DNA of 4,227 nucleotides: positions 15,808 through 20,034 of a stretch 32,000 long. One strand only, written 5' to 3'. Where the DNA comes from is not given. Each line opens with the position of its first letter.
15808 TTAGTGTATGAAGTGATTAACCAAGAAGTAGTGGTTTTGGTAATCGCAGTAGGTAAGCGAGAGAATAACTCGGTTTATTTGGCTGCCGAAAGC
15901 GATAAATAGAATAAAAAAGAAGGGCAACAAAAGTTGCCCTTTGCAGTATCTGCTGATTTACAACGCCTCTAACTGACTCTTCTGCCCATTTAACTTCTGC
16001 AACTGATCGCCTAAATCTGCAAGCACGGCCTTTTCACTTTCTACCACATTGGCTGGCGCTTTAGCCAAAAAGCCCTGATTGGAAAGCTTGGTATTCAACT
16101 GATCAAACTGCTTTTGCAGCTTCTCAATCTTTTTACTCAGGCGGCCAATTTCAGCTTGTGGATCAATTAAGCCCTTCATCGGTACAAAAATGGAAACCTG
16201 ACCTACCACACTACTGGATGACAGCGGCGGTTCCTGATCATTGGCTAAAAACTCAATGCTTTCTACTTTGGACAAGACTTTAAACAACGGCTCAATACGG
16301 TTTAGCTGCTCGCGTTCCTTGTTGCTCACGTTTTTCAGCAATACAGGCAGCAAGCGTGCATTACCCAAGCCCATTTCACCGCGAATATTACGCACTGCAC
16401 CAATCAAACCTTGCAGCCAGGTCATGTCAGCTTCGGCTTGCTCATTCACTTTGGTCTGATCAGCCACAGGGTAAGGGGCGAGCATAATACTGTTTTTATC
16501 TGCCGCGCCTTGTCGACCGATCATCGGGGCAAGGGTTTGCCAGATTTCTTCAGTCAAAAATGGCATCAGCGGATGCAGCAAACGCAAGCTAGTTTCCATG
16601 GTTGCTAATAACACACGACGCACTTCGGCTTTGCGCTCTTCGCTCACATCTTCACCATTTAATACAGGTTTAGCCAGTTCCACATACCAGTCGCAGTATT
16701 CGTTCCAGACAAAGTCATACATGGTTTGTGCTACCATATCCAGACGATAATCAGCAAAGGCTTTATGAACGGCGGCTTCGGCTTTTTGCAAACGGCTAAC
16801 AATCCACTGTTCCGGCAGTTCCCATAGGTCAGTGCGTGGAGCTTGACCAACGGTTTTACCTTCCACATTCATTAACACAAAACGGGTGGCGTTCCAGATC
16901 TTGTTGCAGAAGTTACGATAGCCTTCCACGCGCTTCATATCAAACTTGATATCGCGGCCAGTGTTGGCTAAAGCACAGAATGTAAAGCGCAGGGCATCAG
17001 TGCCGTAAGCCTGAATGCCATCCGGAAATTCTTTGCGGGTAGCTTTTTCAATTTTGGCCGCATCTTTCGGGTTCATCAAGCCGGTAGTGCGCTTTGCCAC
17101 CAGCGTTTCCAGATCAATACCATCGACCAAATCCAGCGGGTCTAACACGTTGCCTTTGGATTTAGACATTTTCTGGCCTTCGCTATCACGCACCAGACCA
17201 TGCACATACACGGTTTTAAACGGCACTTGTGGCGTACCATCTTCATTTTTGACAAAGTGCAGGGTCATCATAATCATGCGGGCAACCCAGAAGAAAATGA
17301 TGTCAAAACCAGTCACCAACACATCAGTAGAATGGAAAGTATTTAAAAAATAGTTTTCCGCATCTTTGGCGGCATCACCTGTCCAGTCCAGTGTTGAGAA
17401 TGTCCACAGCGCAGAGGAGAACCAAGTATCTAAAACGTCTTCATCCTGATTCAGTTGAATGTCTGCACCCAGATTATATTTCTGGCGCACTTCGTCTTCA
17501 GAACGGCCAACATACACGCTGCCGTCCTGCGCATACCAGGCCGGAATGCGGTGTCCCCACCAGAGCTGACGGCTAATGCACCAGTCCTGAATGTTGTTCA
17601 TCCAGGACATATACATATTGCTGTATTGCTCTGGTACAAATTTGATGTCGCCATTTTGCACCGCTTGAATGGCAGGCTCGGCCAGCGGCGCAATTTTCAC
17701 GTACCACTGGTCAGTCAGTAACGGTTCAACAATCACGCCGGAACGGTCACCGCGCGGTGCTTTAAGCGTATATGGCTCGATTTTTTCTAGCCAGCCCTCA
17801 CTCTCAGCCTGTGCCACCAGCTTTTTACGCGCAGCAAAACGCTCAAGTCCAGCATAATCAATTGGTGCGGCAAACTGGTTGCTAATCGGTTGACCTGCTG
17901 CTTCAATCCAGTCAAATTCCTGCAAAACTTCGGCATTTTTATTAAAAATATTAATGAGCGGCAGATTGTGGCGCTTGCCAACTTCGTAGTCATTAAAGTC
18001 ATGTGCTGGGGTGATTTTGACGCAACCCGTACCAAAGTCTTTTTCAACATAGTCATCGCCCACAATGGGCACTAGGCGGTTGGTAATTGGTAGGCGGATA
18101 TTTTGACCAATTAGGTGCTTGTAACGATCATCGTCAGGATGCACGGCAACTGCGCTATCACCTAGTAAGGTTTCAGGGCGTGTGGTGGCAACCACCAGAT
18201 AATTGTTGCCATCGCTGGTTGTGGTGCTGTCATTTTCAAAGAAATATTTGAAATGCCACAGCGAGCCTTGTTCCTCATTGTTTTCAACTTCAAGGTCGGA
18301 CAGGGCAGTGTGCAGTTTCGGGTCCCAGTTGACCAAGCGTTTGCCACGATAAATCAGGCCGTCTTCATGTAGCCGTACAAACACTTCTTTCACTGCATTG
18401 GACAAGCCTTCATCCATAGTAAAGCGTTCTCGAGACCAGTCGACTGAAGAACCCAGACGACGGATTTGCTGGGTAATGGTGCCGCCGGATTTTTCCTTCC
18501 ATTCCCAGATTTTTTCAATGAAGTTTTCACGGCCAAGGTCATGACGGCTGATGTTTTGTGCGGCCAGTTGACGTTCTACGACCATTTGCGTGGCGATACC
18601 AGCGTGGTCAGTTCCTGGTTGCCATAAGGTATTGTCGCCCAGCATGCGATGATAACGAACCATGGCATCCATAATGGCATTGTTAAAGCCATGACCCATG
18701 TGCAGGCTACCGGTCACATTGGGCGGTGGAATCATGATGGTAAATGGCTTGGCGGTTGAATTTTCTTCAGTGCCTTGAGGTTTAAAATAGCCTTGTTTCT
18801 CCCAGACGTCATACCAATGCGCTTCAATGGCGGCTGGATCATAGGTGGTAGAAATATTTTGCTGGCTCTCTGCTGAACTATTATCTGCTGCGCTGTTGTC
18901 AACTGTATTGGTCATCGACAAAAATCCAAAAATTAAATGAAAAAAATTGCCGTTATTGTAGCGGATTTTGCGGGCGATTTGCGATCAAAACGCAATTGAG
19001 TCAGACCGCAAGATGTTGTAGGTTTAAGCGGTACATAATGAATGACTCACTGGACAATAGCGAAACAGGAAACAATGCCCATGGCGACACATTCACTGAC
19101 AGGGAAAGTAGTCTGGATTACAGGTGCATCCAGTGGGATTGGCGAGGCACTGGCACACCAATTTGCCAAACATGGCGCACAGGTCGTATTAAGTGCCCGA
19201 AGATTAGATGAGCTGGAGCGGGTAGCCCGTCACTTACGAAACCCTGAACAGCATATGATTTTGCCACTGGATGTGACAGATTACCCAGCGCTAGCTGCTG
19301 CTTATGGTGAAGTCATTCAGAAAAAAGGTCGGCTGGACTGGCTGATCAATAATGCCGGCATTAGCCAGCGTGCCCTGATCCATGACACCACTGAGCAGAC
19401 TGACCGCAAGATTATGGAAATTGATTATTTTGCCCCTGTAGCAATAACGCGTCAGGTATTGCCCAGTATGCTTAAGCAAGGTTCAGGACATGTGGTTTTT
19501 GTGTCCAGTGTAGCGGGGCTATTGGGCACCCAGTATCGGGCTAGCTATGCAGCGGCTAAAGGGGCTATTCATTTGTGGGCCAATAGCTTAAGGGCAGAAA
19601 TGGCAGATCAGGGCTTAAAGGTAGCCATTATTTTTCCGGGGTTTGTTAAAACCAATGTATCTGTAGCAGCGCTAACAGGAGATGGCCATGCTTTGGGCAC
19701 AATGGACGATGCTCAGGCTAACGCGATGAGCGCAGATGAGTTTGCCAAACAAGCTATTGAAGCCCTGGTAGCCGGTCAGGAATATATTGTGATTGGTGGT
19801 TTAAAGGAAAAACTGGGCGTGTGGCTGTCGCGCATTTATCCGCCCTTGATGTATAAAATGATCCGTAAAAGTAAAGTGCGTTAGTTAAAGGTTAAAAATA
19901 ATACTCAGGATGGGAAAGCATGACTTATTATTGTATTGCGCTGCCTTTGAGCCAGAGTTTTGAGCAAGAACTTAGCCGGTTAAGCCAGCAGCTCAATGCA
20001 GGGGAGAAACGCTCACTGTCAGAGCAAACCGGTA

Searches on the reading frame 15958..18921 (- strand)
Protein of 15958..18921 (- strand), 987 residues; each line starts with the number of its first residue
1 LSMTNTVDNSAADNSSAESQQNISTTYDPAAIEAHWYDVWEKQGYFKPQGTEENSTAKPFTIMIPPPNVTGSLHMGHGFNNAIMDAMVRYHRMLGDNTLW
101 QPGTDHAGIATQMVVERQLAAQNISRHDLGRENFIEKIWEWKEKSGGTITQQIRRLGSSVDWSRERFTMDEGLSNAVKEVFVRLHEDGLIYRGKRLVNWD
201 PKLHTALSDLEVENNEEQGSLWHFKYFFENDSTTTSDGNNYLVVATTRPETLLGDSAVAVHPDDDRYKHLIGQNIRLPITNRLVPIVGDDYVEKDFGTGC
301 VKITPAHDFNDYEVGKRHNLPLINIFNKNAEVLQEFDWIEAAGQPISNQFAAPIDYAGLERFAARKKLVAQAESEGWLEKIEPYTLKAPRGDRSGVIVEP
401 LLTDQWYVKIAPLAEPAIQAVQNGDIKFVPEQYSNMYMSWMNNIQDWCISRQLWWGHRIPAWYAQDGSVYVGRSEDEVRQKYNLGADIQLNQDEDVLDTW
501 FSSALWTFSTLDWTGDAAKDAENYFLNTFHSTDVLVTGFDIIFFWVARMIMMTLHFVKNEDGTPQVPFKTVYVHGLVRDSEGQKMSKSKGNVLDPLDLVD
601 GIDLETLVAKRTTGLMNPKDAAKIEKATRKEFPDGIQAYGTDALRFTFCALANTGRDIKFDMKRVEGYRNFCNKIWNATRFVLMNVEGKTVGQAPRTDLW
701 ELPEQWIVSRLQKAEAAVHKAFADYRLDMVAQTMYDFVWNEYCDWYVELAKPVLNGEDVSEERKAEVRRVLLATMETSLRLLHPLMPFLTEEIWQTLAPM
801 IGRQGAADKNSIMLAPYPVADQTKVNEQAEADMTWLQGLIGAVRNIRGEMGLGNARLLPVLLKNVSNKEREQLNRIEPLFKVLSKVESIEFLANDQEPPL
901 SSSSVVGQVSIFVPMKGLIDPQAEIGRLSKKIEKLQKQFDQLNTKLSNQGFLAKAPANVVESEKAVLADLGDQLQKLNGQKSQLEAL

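Call 9: search_protein_families(library=pfam, proteins=[window:15958-18921:-])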
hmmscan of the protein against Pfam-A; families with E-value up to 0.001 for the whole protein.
window:15958-18921:- (987 aa): 5 families
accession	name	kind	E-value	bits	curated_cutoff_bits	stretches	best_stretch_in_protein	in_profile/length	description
PF00133.28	tRNA-synt_1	-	8.7e-152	506.1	22.7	1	36-661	2-414/414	tRNA synthetases class I (I, L, M and V)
PF08264.19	Anticodon_1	-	1.4e-39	135.8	25.1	1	704-858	1-144/148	Anticodon-binding domain of tRNA ligase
PF09334.17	tRNA-synt_1g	-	1.3e-20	74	20.1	2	66-213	7-136/391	tRNA synthetases class I (M)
PF10458.14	Val_tRNA-synt_C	-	3.6e-18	66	25.9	1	922-984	3-65/66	Valyl tRNA synthetase tRNA binding arm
PF13603.12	tRNA-synt_1_2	-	1.4e-09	38.1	25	1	272-341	86-154/185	Leucyl-tRNA synthetase, editing domain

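Call 10: search_protein_families(library=ncbifam, proteins=[window:15958-18921:-])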
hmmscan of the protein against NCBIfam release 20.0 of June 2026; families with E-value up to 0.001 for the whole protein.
window:15958-18921:- (987 aa): 17 families
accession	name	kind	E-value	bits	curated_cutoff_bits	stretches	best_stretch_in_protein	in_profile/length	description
NF004349.1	PRK05729.1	equivalog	0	1281.3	704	1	25-979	2-858/860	valine--tRNA ligase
TIGR00422.1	valS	equivalog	0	1154.3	612.1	1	24-965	2-860/863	valine--tRNA ligase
NF011492.0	PRK14900.1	equivalog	0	1091.8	1783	1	19-984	5-893/1044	valine--tRNA ligase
NF009687.0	PRK13208.1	equivalog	1.9e-162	542.3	738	2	20-600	3-550/801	valine--tRNA ligase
TIGR00392.1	ileS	equivalog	4.2e-112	375.9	621.4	2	282-850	309-836/861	isoleucine--tRNA ligase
NF000540.1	alt_ValS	exception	2e-90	303.9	900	2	31-600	8-590/827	valine--tRNA ligase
NF008957.0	PRK12300.1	subfamily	8.2e-61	206.1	677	3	28-264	5-240/946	leucine--tRNA ligase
TIGR00395.1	leuS_arch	equivalog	1.3e-50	172.3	648.5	3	31-265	2-235/938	leucine--tRNA ligase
NF040702.1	ileS_w_GNAT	exception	6.1e-44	149.9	1999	3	279-603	488-801/1100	isoleucine--tRNA ligase, N-acetyltransferase domain-containing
TIGR00396.1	leuS_bact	equivalog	3e-41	141.4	548.4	3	27-222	1-175/843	leucine--tRNA ligase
NF000258.1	MupB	exception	6.9e-39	133.4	1900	4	37-263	13-234/1033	mupirocin-resistant isoleucine--tRNA ligase MupB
NF000257.1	MupA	exception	1.1e-31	109.4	1900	3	39-270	15-242/1024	mupirocin-resistant isoleucine--tRNA ligase MupA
TIGR00398.1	metG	equivalog_domain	2e-27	96.1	336.35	4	378-471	156-250/530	methionine--tRNA ligase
NF008900.0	PRK12267.1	equivalog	2e-20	72.9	598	3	482-605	211-320/648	methionine--tRNA ligase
NF001100.0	PRK00133.1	equivalog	7.1e-20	71.1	587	3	380-605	164-352/676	methionine--tRNA ligase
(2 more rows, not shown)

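Call 55: find_homologous_proteins(query=window:15958-18921:-, max_evalue=1e-200)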
Query window:15958-18921:- (987 aa): 7999 proteins with E <= 1e-200 among 8000 candidates; the best 120 are listed.
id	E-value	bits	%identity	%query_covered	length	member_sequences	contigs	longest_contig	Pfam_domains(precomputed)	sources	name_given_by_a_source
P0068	0.0e+0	2090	91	100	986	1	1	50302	PF09334.18,PF08264.20,PF13603.13,PF00133.29,PF10458.15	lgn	-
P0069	0.0e+0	2090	91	100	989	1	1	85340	PF09334.18,PF08264.20,PF13603.13,PF00133.29,PF10458.15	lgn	-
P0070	0.0e+0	2083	90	100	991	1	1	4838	PF09334.18,PF08264.20,PF13603.13,PF00133.29,PF10458.15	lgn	-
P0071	0.0e+0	2081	90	100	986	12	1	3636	PF09334.18,PF08264.20,PF13603.13,PF00133.29,PF10458.15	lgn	-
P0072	0.0e+0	2057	88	100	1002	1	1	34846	PF09334.18,PF08264.20,PF13603.13,PF00133.29,PF10458.15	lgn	-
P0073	0.0e+0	2055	88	100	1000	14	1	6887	PF09334.18,PF08264.20,PF13603.13,PF00133.29,PF10458.15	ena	-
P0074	0.0e+0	2054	88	99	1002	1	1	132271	PF09334.18,PF08264.20,PF13603.13,PF00133.29,PF10458.15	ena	-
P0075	0.0e+0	2054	87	100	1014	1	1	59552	PF09334.18,PF08264.20,PF13603.13,PF00133.29,PF10458.15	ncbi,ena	-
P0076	0.0e+0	1934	85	98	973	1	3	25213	PF09334.18,PF08264.20,PF13603.13,PF00133.29,PF10458.15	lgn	-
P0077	0.0e+0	1923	83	100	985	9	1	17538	PF09334.18,PF08264.20,PF13603.13,PF00133.29,PF10458.15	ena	-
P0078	0.0e+0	1920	84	100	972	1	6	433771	PF09334.18,PF08264.20,PF13603.13,PF00133.29,PF10458.15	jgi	jgi:valyl-tRNA synthetase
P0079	0.0e+0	1900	83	99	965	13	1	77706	PF09334.18,PF08264.20,PF13603.13,PF00133.29,PF10458.15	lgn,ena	-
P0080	0.0e+0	1878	81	100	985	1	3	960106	PF09334.18,PF08264.20,PF13603.13,PF00133.29,PF10458.15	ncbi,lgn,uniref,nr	ncbi:valine--tRNA ligase [Acinetobacter puyangensis]|uniref:Valine--tRNA ligase n=1 Tax=Acinetobacte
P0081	0.0e+0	1871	80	100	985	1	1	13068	PF09334.18,PF08264.20,PF13603.13,PF00133.29,PF10458.15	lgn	-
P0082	0.0e+0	1868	81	100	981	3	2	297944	PF09334.18,PF08264.20,PF13603.13,PF00133.29,PF10458.15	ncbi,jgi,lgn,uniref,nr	ncbi:MAG: valine--tRNA ligase [Acinetobacter populi]|jgi:valyl-tRNA synthetase|uniref:valine--tRNA l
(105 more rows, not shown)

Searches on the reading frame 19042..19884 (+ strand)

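Call 9: search_protein_families(library=pfam, proteins=[window:19042-19884:+])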
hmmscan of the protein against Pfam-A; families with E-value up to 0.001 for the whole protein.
window:19042-19884:+ (280 aa): 5 families
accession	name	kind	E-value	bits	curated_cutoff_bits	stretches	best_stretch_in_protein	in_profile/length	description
PF00106.31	adh_short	-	7.2e-52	176.2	26.6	1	22-207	1-187/195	short chain dehydrogenase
PF13561.12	adh_short_C2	-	1.3e-35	123.5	27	1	28-218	1-191/236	Enoyl-(Acyl carrier protein) reductase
PF08659.16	KR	-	3.8e-15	56.7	22.6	1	24-186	3-166/180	KR domain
PF01370.27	Epimerase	-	1.7e-05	24.8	20.9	1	25-186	2-159/240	NAD dependent epimerase/dehydratase family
PF13460.12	NAD_binding_10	-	0.00023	21.5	27.2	0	28-206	1-150/184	NAD(P)H-binding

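Call 10: search_protein_families(library=ncbifam, proteins=[window:19042-19884:+])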
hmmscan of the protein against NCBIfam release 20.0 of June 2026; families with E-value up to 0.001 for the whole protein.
window:19042-19884:+ (280 aa): 232 families (the best 25 are shown)
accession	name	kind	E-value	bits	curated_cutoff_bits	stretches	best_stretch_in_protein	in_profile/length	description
NF004825.0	PRK06181.1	equivalog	9.8e-68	228.3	215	1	18-277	3-262/268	SDR family oxidoreductase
NF005878.0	PRK07825.1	subfamily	1.8e-46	158.8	287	1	15-210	3-195/278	short chain dehydrogenase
NF005437.0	PRK07024.1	equivalog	8.1e-45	153.3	266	1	22-275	5-247/259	SDR family oxidoreductase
NF005559.1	PRK07231.1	subfamily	1.5e-44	152.4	215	1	19-211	2-195/249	glucose 1-dehydrogenase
NF004526.0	PRK05872.1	subfamily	2.4e-43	148.4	276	1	15-245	4-232/297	short-chain dehydrogenase/reductase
NF004823.0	PRK06179.1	subfamily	5.7e-43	147.3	310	1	21-224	5-200/271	oxidoreductase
NF052558.1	MBtsdlDhBudC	equivalog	9.9e-43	146.5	270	1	20-210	2-190/250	meso-2,3-butanediol dehydrogenase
NF004826.0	PRK06182.1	subfamily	5.3e-41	140.7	305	1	21-211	4-189/274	oxidoreductase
NF006099.0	PRK08251.1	equivalog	8.4e-41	139.8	253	1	21-210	4-197/250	SDR family oxidoreductase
NF004824.0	PRK06180.1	subfamily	1.1e-40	139.6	298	1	21-212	4-193/279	oxidoreductase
NF006565.0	PRK09072.1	equivalog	2.5e-40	138.7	238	1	19-278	3-253/265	SDR family oxidoreductase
NF005539.0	PRK07201.1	equivalog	3.9e-40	138.2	549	1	16-212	365-564/657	SDR family oxidoreductase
NF005881.0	PRK07832.1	equivalog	6e-40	137.2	296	1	16-274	4-268/287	SDR family oxidoreductase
NF006114.0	PRK08263.1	subfamily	6.3e-40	137.2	290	1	21-212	3-192/280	short chain dehydrogenase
NF004514.1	PRK05855.1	equivalog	8.8e-40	136.8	455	1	12-271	304-571/578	SDR family oxidoreductase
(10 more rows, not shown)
